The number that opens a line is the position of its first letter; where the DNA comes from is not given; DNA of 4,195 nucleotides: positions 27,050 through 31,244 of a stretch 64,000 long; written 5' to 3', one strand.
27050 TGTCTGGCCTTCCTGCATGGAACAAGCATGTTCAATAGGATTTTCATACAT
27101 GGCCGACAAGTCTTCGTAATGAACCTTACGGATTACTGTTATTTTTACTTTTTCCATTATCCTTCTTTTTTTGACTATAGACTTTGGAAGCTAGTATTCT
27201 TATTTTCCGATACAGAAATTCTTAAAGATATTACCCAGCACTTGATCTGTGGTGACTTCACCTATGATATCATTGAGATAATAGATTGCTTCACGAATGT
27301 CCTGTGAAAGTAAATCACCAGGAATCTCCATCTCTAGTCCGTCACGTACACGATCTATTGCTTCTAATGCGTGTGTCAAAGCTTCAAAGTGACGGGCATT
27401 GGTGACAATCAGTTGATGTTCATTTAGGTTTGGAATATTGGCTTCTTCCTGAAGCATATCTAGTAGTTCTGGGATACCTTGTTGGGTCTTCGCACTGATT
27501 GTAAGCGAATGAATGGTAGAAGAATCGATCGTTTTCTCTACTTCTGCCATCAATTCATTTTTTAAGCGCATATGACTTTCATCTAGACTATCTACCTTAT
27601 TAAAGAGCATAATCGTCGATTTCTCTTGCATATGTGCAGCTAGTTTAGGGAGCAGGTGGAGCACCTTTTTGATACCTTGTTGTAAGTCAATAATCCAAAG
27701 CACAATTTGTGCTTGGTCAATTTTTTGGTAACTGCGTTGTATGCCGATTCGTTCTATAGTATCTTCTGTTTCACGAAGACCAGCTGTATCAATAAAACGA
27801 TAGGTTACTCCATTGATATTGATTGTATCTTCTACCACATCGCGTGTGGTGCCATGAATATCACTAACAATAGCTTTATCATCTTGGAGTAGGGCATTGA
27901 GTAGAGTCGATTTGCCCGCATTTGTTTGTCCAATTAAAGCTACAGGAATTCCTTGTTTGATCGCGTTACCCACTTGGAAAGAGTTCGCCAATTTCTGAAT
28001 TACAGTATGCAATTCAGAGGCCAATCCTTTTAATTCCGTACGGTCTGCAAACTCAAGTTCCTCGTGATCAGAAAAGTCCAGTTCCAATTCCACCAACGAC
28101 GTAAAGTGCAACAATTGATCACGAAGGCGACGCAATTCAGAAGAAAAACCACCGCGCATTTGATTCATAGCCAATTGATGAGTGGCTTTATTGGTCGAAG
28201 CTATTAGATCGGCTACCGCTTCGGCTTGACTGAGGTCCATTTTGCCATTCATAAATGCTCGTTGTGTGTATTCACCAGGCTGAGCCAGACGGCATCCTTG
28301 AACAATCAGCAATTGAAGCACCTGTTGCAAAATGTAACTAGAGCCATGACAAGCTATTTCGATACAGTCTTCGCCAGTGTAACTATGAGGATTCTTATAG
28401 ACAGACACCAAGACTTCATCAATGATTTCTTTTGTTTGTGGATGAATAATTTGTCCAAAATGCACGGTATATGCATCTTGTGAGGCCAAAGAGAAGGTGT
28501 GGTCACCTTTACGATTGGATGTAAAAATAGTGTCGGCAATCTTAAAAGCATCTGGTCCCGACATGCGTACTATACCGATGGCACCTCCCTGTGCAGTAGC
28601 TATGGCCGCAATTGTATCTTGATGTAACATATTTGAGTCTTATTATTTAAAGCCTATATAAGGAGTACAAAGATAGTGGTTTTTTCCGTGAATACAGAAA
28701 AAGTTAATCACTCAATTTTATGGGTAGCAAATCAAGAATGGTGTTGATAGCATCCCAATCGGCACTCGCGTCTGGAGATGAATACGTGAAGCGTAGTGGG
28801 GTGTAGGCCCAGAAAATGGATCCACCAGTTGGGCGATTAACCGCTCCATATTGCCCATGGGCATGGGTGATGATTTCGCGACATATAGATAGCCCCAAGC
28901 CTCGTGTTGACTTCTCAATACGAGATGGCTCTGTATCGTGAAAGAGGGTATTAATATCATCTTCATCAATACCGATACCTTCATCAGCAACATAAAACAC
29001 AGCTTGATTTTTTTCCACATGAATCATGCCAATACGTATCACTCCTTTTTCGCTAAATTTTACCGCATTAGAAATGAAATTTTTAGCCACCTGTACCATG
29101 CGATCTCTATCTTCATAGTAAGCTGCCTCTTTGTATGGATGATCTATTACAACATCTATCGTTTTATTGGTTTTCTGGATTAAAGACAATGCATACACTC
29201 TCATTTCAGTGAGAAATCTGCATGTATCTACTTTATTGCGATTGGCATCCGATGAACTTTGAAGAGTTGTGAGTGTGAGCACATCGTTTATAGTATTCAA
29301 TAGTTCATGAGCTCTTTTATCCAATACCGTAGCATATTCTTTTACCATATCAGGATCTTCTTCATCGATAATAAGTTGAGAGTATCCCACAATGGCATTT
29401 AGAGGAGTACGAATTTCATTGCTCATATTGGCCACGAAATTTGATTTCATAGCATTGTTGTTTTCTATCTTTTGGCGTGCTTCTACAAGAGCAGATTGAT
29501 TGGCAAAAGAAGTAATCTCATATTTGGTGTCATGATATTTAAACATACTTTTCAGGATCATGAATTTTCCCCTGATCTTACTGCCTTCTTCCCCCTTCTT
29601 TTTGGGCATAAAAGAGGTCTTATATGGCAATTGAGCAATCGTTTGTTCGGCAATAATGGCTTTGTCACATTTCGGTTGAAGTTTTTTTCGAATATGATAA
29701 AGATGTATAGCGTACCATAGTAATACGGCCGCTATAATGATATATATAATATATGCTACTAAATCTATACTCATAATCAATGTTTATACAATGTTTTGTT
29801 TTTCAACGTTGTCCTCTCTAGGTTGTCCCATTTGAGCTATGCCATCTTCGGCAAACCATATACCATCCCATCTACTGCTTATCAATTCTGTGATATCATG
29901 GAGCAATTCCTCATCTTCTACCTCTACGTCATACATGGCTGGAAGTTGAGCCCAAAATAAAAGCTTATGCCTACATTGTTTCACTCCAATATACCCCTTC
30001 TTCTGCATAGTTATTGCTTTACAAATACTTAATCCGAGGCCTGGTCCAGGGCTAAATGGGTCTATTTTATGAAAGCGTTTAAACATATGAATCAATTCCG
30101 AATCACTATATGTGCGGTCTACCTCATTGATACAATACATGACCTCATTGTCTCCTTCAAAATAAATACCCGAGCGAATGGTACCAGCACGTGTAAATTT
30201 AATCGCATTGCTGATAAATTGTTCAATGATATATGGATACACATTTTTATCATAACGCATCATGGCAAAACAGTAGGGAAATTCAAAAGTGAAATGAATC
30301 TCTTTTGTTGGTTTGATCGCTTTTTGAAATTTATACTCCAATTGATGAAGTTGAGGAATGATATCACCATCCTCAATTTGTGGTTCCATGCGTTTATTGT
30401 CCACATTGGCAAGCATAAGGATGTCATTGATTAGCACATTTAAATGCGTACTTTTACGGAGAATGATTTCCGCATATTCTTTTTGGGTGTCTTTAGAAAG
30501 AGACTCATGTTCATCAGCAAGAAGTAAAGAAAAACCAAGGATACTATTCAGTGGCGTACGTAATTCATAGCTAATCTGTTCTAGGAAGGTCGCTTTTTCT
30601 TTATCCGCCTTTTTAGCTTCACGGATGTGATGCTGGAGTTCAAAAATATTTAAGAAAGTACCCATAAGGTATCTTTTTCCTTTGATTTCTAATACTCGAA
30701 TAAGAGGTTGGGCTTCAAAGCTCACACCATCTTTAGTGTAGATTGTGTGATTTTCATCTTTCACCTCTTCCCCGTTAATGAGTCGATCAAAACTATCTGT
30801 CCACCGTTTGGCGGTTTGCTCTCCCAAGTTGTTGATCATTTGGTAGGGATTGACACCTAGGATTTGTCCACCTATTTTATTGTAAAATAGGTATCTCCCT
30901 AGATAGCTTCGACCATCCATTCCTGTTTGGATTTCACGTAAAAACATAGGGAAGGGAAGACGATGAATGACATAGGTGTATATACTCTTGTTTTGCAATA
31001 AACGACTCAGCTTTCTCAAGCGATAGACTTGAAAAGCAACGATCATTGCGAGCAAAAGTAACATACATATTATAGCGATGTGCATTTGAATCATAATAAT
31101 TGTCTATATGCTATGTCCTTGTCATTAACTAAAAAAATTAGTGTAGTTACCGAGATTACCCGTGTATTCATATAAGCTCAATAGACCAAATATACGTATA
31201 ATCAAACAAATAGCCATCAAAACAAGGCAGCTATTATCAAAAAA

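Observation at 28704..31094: Two co-transcribed histidine-kinase paralogues that both lack the phospho-acceptor histidine (His to Tyr, His to Asn), with no response regulator nearby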

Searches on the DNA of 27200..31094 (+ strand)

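Call 76: search_dna_similar(query=window:27200-31094:+, collection=plasmids, mode=near, max_rows=5)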
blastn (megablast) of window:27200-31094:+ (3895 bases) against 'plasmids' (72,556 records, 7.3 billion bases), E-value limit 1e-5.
No match.
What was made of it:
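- Tried and rejected: Plasmid or mobile origin: no match in the plasmid collection (call 76).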

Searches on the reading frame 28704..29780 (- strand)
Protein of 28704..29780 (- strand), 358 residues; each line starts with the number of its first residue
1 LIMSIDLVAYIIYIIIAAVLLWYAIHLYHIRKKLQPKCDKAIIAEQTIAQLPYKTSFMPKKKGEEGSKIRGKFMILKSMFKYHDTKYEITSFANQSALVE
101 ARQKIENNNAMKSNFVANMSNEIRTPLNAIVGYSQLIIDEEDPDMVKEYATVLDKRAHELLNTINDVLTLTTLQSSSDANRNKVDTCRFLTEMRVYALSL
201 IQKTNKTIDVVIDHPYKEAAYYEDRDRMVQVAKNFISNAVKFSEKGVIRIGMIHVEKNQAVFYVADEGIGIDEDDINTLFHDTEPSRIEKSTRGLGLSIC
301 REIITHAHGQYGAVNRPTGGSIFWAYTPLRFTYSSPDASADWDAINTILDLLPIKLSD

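Call 3: search_protein_families(library=pfam, proteins=[window:28704-29780:-], max_evalue=1)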
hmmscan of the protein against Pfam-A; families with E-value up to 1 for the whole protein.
window:28704-29780:- (358 aa): 8 families
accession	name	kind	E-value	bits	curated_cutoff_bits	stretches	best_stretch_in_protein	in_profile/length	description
PF02518.31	HATPase_c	-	1e-18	68.2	26.4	1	224-329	2-109/111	Histidine kinase-, DNA gyrase B-, and HSP90-like ATPase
PF00512.31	HisKA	-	5.3e-15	55.7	26.9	1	111-175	1-65/66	His Kinase A (phospho-acceptor) domain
PF14501.12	HATPase_c_5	-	0.015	15.6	22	1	233-311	11-86/102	GHKL domain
PF06896.17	Phage_TAC_3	-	0.022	15.8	22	1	188-277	20-111/117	Phage tail assembly chaperone proteins, TAC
PF13589.12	HATPase_c_3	-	0.035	14.6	25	1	233-296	8-76/137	Histidine kinase-, DNA gyrase B-, and HSP90-like ATPase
PF13581.12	HATPase_c_2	-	0.11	12.9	27.4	1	226-307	30-112/127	Histidine kinase-like ATPase domain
PF09162.16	Tap-RNA_bind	-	0.13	12.6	24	0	234-268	15-49/80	Tap, RNA-binding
PF14112.11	DUF4284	-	0.28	12.4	27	1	64-137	24-98/121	Immunity protein 22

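Call 4: search_protein_families(library=ncbifam, proteins=[window:28704-29780:-], max_evalue=1)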
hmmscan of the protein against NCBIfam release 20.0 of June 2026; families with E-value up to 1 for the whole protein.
window:28704-29780:- (358 aa): 74 families (the best 25 are shown)
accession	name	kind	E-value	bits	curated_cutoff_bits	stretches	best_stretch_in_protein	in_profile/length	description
TIGR02956.1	TMAO_torS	equivalog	6.3e-38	130.5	676.5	1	100-333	452-686/967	TMAO reductase system sensor histidine kinase/response regulator TorS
TIGR02966.1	phoR_proteo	equivalog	1.1e-34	120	334.2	1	84-323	84-329/333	phosphate regulon sensor histidine kinase PhoR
NF008318.0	PRK11107.1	equivalog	1.5e-32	112.6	890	1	101-340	282-529/920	two-component sensor histidine kinase BarA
NF046044.1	PnpS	equivalog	7.3e-32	110.8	400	1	104-324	162-386/390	two-component system histidine kinase PnpS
NF041947.1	LuxQ_Vibrio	equivalog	1.3e-31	109.3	1200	1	88-334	447-701/843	quorum-sensing autoinducer 2 sensor kinase/phosphatase LuxQ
NF008302.0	PRK11091.1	equivalog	1.1e-30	106.5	838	1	101-328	272-504/779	aerobic respiration two-component sensor histidine kinase ArcB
NF033092.0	HK_WalK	equivalog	2.1e-30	105.9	725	1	102-323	365-588/594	cell wall metabolism sensor histidine kinase WalK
NF011874.0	PRK15347.1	equivalog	5.8e-27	94.1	852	1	30-331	317-616/921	two component system sensor kinase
NF008543.0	PRK11466.1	equivalog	2.5e-26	91.8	982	1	100-337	432-670/914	TMAO reductase system sensor histidine kinase/response regulator TorS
NF045901.1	HisKinLetSLeg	equivalog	3.6e-26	91.4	1650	1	101-323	282-512/906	two-component system sensor histidine kinase LetS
NF038297.2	hybrid_HK_HrmK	equivalog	1.1e-25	90.3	725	1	91-330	213-458/607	hybrid histidine kinase/response regulator HrmK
NF008099.0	PRK10841.1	equivalog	5.8e-24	83.9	920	1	97-330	455-691/949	two-component system sensor histidine kinase RcsC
NF047874.1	MASE3_PAS_HK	subfamily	9.2e-24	84.2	560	1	98-358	384-653/655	MASE3 domain-containing sensor histidine kinase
NF006800.0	PRK09303.1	equivalog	1.5e-23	83.4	342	1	98-328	137-376/383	histidine kinase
NF041210.1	his_kin_PieS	equivalog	2.9e-23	82.6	850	1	96-328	234-469/474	two component system sensor histidine kinase PieS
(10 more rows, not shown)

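Call 6: search_solved_structures(query=window:28704-29780:-, show_alignments=2, max_evalue=0.00001)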
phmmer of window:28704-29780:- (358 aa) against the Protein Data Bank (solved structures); distinct sequences matched with E-value up to 0.00001: 35.
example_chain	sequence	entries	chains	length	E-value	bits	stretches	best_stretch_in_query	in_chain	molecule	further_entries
7z8n_A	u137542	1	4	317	1.8e-24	89.7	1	100-326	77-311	Histidine kinase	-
4jas_A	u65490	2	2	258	1.1e-22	83.9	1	103-328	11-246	Histidine kinase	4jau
5uht_A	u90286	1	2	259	2.8e-22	82.5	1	103-328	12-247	Sensor histidine kinase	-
2c2a_A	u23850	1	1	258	2.8e-22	82.5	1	103-328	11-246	SENSOR HISTIDINE KINASE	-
3dge_A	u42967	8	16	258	2.9e-22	82.5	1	103-328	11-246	Sensor protein | Histidine kinase | Sensor histidine kinase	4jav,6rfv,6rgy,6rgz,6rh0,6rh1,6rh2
6rh7_A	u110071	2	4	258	7.4e-22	81.1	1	103-328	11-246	Sensor histidine kinase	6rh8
6azr_A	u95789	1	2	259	1.4e-21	80.2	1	103-328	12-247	Sensor histidine kinase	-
4i5s_A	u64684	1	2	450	3.7e-20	75.5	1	105-342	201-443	Putative histidine kinase CovS; VicK-like protein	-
6paj_A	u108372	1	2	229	3.8e-19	72.2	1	109-310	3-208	Sensor protein SrrB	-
4u7n_A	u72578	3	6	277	2.4e-18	69.6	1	99-329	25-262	Histidine protein kinase sensor protein | Histidine kinase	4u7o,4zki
5c93_A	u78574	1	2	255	2.9e-18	69.3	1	101-329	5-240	Histidine kinase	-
6qrj_A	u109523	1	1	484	2.3e-14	56.5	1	116-340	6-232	Hybrid kinase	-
6lgq_C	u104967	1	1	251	1.1e-11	47.6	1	111-329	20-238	Histidine kinase KdpD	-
7p8e_A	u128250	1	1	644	1.5e-11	47.3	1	100-259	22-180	Receiver domain of histidine kinase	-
7n0e_B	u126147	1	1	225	1.3e-10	44.2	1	112-321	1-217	Histidine kinase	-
4mt8_A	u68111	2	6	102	6.1e-06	28.8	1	95-174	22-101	Ethylene response sensor 1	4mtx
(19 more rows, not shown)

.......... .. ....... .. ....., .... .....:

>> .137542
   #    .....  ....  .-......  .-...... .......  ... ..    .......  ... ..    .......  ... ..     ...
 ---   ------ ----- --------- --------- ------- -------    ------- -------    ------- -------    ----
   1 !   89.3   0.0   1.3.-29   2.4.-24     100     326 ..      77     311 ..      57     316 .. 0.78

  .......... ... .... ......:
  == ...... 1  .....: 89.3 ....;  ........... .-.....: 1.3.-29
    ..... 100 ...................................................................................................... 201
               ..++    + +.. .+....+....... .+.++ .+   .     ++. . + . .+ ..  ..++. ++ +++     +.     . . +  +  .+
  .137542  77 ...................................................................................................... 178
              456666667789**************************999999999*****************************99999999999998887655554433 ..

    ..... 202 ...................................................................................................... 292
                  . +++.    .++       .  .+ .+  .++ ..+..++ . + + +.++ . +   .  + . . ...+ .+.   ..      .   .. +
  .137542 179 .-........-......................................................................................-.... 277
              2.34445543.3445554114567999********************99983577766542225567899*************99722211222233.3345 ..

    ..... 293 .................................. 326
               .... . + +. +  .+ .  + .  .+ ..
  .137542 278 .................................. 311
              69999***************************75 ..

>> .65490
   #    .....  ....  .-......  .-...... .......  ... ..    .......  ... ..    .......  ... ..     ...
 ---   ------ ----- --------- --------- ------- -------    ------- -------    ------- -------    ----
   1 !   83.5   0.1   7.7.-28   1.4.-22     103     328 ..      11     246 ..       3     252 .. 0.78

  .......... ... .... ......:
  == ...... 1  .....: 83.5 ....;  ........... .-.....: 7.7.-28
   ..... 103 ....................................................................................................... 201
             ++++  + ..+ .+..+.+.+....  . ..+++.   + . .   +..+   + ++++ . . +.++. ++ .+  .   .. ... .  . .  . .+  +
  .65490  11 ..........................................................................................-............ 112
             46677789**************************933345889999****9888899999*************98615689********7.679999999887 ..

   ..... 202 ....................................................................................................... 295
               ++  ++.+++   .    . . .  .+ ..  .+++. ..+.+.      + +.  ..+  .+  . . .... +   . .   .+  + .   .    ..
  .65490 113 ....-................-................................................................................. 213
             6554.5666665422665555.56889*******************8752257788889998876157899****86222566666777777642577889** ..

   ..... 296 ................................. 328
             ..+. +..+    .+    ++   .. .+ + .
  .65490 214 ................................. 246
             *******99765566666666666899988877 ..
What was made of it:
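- Closest known: Plant ethylene receptor subfamilies. Same: HK2 weakly matches the ERS1 DHp structure 4mt8 (call 6).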

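Call 8: find_homologous_proteins(query=window:28704-29780:-, max_evalue=1e-10)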
Query window:28704-29780:- (358 aa): 577 proteins with E <= 1e-10 among 2151 candidates; the best 120 are listed.
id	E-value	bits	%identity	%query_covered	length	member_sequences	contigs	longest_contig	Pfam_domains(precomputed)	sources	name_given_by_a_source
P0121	9.7e-232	786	99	99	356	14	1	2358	PF02518.32,PF00512.32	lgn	-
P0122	1.1e-174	598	73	95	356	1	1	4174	PF02518.32,PF00512.32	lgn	-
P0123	2.3e-162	558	67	99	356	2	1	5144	PF02518.32,PF00512.32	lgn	-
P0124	2.7e-160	551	67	99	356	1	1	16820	PF02518.32,PF00512.32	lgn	-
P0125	1.3e-38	151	40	65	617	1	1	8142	PF13426.14,PF08448.17,PF02518.32,PF00512.32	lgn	-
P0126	2.3e-35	140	34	74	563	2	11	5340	PF02518.32,PF00512.32,PF00072.31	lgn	-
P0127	4.1e-35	140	34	73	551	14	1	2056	PF02518.32,PF00512.32,PF00072.31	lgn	-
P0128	6.0e-35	139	32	68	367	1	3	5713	PF02518.32,PF00512.32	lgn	-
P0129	6.7e-35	139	38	65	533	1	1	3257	PF02518.32,PF00512.32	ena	-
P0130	8.2e-35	139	37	65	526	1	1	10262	PF08447.19,PF02518.32,PF00512.32,PF00989.32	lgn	-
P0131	1.1e-34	138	35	66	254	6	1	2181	PF02518.32,PF00512.32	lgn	-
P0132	4.6e-34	136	35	65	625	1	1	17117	PF13426.14,PF02518.32,PF00512.32,PF00989.32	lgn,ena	-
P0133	4.9e-34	136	35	66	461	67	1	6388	PF02518.32,PF00512.32,PF00072.31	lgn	-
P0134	7.8e-34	135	33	73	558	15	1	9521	PF02518.32,PF00512.32,PF00072.31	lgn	-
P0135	3.3e-33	133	34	72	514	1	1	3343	PF02518.32,PF00512.32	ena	-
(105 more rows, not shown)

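Call 25: find_encoding_contigs(protein=P0129, flank=10000, max_places=5)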
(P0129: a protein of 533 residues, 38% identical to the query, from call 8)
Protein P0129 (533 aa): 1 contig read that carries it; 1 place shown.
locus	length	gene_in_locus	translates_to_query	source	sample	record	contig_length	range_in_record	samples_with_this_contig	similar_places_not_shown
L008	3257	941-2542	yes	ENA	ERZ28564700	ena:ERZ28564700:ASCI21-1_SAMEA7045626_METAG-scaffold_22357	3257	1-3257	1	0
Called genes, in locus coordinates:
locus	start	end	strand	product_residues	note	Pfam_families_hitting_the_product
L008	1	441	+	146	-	?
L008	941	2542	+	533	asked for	PF00512:HisKA, PF02518:HATPase_c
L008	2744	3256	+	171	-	?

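Call 32: find_related_loci(query=A2, collection=metagenome_contigs, flank=6000)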
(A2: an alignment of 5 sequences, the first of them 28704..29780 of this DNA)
Query A2 (358 aa) in metagenome_contigs; peptide patterns used: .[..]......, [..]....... (x = any residue, [..] = any of these).
100 stretches matched a pattern; 4 encode a relative of the query (tblastn E <= 1e-3); 4 distinct loci.
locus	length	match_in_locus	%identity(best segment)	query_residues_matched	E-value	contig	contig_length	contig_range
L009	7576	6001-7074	99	1-358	0e+0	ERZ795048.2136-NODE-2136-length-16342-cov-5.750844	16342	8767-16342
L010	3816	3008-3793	25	68-328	3e-22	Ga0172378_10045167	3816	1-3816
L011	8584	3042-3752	24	102-335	4e-12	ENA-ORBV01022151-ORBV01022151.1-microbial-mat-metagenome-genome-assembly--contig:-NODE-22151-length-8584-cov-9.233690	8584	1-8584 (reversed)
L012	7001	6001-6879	22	43-329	3e-10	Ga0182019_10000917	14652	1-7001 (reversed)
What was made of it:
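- A further metagenome contig is 99% identical (call 32).
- Tried and rejected: Metagenome scan: it added only one 99% identical locus (call 32).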

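Call 44: predict_structure(alignment_id=A4)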
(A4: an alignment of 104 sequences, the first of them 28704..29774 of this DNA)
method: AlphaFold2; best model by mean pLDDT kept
length: 356 residues; sequences in the alignment: 104
mean_pLDDT: 74.0   pTM: 0.63
mean pLDDT of the five models: 74.0, 72.9, 72.5, 72.2, 67.8
residues with pLDDT >= 90: 78; 70-90: 163; 50-70: 45; < 50: 70
segments of 3 or more residues with pLDDT < 50: 32-90, 281-289
pLDDT, mean of each block of 10 residues (from residue 1): 78 91 73 44 44 36 35 39 44 64 66 71 82 88 89 83 75 66 93 95 92 89 89 92 93 82 90 71 43 78 85 87 82 83 86 57
secondary structure, 60 per line:
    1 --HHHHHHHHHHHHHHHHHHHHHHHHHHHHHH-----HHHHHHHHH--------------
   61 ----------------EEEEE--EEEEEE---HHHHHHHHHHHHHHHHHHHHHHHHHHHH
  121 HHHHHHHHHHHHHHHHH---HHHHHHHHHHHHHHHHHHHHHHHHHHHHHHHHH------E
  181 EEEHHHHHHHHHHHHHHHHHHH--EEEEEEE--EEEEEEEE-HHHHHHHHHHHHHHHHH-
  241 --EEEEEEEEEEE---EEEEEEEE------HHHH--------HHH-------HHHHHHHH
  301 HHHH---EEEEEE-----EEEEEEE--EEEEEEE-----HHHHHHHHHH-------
elements in order: H3-32 H38-46 E77-81 E84-89 H93-137 H141-173 E180-183 H184-202 E205-211 E214-221 H223-239 E243-253 E257-264 H271-274 H293-304 E308-313 E319-325 E328-334 H340-349
